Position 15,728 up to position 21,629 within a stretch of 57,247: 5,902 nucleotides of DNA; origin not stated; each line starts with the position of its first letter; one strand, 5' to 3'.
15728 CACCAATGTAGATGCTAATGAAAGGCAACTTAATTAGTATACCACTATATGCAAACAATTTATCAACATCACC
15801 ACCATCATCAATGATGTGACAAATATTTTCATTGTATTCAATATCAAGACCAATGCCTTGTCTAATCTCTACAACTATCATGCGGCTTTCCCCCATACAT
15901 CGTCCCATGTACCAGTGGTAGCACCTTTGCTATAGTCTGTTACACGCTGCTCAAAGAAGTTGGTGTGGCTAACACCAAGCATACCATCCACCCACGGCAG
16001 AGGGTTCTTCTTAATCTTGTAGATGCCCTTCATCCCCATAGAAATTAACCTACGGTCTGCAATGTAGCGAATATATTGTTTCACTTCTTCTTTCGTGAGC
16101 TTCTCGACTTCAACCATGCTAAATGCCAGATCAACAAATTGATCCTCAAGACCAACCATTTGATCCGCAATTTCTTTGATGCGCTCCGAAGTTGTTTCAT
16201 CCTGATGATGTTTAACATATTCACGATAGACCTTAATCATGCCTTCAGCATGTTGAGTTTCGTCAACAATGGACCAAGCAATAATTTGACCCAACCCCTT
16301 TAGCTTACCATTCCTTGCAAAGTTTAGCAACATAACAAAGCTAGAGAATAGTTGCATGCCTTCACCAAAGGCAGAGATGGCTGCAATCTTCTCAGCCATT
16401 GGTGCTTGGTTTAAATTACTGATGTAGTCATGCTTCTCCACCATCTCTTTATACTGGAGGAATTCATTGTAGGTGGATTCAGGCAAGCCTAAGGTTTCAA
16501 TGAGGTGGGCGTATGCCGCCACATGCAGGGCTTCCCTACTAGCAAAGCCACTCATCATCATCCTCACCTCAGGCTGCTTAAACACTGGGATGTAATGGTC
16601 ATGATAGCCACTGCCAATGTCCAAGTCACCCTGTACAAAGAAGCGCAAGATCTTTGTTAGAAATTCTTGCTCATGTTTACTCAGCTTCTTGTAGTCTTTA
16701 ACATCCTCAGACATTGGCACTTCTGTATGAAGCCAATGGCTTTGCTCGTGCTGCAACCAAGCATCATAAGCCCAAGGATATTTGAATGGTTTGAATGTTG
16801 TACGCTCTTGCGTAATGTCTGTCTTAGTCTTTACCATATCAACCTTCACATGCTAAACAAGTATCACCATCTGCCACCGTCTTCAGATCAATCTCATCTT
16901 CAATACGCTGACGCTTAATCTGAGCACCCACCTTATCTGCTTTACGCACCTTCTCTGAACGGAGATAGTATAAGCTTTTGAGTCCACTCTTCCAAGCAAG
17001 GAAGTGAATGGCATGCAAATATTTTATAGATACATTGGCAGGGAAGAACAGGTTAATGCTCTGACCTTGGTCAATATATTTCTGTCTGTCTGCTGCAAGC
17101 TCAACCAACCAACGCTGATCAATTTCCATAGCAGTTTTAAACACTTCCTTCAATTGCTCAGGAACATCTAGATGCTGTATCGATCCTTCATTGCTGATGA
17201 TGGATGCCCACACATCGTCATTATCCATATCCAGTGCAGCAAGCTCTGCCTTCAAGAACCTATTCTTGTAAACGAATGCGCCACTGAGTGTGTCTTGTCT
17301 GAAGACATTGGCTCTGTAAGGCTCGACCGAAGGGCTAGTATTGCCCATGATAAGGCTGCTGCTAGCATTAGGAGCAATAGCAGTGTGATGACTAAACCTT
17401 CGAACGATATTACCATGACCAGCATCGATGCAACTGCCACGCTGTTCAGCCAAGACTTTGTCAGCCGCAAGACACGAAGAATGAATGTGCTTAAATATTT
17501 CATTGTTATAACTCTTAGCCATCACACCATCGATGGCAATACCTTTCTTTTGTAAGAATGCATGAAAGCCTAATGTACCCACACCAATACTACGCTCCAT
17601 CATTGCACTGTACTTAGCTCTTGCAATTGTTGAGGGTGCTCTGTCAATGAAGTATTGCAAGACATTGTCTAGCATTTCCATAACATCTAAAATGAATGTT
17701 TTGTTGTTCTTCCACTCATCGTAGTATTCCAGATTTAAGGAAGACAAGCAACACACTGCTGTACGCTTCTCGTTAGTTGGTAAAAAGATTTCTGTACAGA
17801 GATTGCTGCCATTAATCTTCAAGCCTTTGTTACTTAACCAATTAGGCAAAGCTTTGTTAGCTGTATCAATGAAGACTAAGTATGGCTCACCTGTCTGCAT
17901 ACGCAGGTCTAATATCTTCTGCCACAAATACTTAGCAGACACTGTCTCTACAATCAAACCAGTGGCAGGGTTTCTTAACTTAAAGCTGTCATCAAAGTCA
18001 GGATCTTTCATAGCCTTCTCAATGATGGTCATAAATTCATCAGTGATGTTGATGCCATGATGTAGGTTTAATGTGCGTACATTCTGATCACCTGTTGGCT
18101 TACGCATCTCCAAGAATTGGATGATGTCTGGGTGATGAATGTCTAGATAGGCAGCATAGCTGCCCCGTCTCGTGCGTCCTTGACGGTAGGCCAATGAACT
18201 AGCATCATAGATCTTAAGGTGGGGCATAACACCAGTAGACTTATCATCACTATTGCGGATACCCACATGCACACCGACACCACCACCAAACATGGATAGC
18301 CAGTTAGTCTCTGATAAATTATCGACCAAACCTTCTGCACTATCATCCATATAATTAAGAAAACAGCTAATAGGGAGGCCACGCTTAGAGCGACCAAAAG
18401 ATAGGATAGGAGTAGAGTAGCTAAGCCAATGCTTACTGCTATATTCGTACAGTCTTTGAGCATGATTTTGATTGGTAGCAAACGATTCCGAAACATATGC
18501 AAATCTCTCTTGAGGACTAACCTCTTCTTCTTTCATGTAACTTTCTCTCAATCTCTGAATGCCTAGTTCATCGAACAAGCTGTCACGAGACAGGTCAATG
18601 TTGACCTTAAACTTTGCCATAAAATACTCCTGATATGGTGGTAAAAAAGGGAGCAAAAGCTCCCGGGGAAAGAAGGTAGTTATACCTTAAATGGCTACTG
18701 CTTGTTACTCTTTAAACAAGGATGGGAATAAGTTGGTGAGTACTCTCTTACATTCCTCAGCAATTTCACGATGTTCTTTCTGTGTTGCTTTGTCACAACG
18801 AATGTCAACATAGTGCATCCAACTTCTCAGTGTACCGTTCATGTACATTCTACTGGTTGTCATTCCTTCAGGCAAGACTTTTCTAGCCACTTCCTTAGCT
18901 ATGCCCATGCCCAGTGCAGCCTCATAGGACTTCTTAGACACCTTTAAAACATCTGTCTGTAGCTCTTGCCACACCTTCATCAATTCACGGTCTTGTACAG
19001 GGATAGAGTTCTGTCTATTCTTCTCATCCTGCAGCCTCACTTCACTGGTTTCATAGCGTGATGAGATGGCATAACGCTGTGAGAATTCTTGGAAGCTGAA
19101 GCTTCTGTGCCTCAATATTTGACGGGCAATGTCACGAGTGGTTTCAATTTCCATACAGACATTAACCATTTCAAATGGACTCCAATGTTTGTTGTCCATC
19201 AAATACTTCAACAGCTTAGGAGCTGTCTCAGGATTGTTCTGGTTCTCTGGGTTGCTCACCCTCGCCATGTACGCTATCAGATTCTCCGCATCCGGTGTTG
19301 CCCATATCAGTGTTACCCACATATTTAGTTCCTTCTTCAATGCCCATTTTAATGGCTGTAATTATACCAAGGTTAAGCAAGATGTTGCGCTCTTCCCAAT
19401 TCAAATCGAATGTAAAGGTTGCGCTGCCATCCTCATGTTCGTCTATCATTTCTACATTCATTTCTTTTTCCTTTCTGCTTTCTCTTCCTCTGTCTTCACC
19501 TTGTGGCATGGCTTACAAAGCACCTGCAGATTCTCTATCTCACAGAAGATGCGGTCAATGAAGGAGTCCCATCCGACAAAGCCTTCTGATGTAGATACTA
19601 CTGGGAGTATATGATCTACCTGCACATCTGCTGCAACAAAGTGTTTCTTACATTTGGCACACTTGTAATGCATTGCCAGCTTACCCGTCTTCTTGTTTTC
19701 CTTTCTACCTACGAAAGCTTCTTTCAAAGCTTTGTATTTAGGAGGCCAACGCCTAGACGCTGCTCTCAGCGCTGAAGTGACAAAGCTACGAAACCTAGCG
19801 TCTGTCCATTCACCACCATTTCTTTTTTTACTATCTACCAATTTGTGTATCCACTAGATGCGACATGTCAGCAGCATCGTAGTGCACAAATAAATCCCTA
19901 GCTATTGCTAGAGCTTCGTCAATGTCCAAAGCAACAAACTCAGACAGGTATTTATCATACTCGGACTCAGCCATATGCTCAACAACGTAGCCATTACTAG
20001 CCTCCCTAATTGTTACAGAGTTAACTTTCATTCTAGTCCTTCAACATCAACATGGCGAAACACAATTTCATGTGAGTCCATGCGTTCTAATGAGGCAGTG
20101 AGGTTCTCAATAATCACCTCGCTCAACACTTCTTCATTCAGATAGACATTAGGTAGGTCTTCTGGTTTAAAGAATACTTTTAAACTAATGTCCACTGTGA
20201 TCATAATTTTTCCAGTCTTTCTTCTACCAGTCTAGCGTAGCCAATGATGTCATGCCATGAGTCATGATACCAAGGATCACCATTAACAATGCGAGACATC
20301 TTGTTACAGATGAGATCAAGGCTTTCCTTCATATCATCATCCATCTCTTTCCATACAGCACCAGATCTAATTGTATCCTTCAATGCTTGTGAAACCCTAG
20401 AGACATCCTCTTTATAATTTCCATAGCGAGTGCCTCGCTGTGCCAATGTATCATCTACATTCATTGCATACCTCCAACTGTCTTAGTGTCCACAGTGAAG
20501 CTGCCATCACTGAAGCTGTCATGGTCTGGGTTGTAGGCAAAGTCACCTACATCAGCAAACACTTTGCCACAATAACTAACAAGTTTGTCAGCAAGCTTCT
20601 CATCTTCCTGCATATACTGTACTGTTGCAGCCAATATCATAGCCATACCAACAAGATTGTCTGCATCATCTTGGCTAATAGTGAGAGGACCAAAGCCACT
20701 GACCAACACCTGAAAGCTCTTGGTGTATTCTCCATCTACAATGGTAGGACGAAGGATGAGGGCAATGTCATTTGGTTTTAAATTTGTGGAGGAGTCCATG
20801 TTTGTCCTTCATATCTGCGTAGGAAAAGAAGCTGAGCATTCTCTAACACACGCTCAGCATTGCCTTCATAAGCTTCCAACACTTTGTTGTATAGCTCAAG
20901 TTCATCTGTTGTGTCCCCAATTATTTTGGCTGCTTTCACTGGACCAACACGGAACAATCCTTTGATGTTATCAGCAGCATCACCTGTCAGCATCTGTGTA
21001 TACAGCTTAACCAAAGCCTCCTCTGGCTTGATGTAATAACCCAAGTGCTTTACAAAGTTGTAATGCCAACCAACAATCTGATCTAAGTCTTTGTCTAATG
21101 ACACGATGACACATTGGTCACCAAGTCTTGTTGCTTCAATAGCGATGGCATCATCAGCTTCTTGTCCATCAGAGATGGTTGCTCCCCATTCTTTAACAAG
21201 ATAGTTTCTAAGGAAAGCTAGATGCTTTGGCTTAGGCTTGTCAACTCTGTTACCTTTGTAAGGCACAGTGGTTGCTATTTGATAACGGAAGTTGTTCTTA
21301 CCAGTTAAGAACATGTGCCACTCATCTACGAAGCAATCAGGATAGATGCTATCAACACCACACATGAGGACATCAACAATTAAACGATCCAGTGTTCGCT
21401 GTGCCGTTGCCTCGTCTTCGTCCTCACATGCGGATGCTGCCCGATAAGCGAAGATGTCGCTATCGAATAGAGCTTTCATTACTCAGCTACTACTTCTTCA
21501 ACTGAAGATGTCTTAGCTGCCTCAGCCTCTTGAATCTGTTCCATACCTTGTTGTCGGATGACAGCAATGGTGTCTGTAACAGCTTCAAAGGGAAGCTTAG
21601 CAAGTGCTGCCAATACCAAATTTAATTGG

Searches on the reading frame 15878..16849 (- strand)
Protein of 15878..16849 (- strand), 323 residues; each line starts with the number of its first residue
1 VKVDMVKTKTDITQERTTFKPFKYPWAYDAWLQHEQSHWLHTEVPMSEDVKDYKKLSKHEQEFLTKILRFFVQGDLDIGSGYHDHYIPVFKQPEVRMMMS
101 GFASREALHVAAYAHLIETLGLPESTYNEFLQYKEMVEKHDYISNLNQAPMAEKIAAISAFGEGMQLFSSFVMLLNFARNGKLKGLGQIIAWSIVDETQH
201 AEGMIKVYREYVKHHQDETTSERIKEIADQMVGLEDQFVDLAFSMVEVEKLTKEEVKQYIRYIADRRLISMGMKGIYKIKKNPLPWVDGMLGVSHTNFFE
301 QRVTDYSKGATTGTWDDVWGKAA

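Call 23: search_protein_families(library=pfam, proteins=[window:15878-16849:-], max_evalue=0.05)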
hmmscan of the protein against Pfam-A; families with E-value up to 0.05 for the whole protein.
window:15878-16849:- (323 aa): 3 families
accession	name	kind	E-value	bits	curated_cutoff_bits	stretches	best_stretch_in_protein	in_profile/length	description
PF00268.27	Ribonuc_red_sm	-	2e-68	231.3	33.6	1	17-283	2-281/281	Ribonucleotide reductase, small chain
PF18818.7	MPTase-PolyVal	-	0.018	15.6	27.5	0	20-85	36-102/126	Zincin-like metallopeptidase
PF16595.10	Cas9_PI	-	0.023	14.9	25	0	199-242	161-204/265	PAM-interacting domain of CRISPR-associated endonuclease Cas9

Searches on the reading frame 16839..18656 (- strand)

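Call 11: search_protein_families(library=phrogs, proteins=[window:16839-18656:-], max_evalue=0.00001)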
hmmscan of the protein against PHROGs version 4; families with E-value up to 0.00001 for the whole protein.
window:16839-18656:- (605 aa): 11 families
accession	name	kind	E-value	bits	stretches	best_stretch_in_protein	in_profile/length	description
phrog_84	-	DNA, RNA and nucleotide metabolism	1.7e-159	533.9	1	6-604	177-795/975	ribonucleoside-diphosphate reductase large subunit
phrog_3844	-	moron, auxiliary metabolic gene and host takeover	4.9e-57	194.8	2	238-409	88-266/451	NrdA-like aerobic NDP reductase large subunit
phrog_30939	-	DNA, RNA and nucleotide metabolism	4e-48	165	1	75-565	478-958/977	ribonucleotide reductase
phrog_3987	-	DNA, RNA and nucleotide metabolism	3.5e-45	155.5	1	14-308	127-461/467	ribonucleotide reductase large subunit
phrog_12229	-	DNA, RNA and nucleotide metabolism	1.6e-25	90.6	2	161-291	472-576/577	ribonucleotide reductase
phrog_33412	-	unknown function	1.9e-21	77.3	1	462-567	15-122/140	-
phrog_22953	-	DNA, RNA and nucleotide metabolism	1.1e-16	62.5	1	133-217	14-98/201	ribonucleotide reductase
phrog_29665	-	unknown function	8.2e-14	52.8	1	292-428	2-149/150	-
phrog_367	-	DNA, RNA and nucleotide metabolism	4.1e-11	42.8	1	159-452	278-539/701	ribonucleotide reductase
phrog_6132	-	DNA, RNA and nucleotide metabolism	8.9e-08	32.8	1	48-172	166-299/530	ribonucleotide reductase large subunit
phrog_10616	-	DNA, RNA and nucleotide metabolism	4.7e-07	31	0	505-570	14-96/111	ribonucleotide reductase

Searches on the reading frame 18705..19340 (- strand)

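Call 23: search_protein_families(library=pfam, proteins=[window:18705-19340:-], max_evalue=0.05)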
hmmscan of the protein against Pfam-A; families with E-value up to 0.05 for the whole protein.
window:18705-19340:- (211 aa): 1 family
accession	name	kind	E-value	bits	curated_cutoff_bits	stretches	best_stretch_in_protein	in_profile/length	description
PF02511.20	Thy1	-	2.8e-45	154.9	24.8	1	10-206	1-190/191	Thymidylate synthase complementing protein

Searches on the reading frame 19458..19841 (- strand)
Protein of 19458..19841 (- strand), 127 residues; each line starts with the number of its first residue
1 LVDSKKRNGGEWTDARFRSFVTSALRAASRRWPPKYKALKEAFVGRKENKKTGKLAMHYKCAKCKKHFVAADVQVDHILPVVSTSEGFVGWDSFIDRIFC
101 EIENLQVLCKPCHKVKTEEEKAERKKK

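Call 23: search_protein_families(library=pfam, proteins=[window:19458-19841:-], max_evalue=0.05)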
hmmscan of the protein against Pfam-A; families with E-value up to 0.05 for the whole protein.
window:19458-19841:- (127 aa): 6 families
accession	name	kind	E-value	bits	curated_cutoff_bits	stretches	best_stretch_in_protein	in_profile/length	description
PF01844.29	HNH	-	3.1e-06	27.7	21.4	1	101-118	29-46/47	HNH endonuclease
PF14945.12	LLC1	-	0.00027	22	27.3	1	18-94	17-89/119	Normal lung function maintenance, Low in Lung Cancer 1 protein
PF14279.12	HNH_5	-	0.00029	21.1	27.5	0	61-81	1-21/56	HNH endonuclease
PF00935.25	Ribosomal_L44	-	0.0064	17.3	25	1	44-69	39-64/76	Ribosomal protein L44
PF07975.18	C1_4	-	0.041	14.6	28.9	1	46-69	13-36/55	TFIIH C1-like domain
PF13963.11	Transpos_assoc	-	0.041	14.5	27.7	0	30-79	8-57/74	Transposase-associated domain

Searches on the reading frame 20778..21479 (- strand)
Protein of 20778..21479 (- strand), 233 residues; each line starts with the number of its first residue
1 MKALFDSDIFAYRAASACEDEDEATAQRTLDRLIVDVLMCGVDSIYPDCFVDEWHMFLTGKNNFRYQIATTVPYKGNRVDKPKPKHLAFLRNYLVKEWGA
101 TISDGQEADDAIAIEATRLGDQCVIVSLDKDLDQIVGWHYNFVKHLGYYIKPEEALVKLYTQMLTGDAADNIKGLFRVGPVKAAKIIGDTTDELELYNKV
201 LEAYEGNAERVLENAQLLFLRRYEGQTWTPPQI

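Call 20: search_protein_families(library=pfam, proteins=[window:20778-21479:-], max_evalue=0.01)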
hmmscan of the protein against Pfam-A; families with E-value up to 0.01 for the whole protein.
window:20778-21479:- (233 aa): 2 families
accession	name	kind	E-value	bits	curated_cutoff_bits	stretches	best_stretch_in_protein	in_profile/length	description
PF02739.22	5_3_exonuc_N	-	8.6e-07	29.2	34.3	1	61-144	59-146/164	5'-3' exonuclease, N-terminal resolvase-like domain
PF01367.25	5_3_exonuc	-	1e-05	26.4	40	1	162-216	10-65/97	5'-3' exonuclease, C-terminal SAM fold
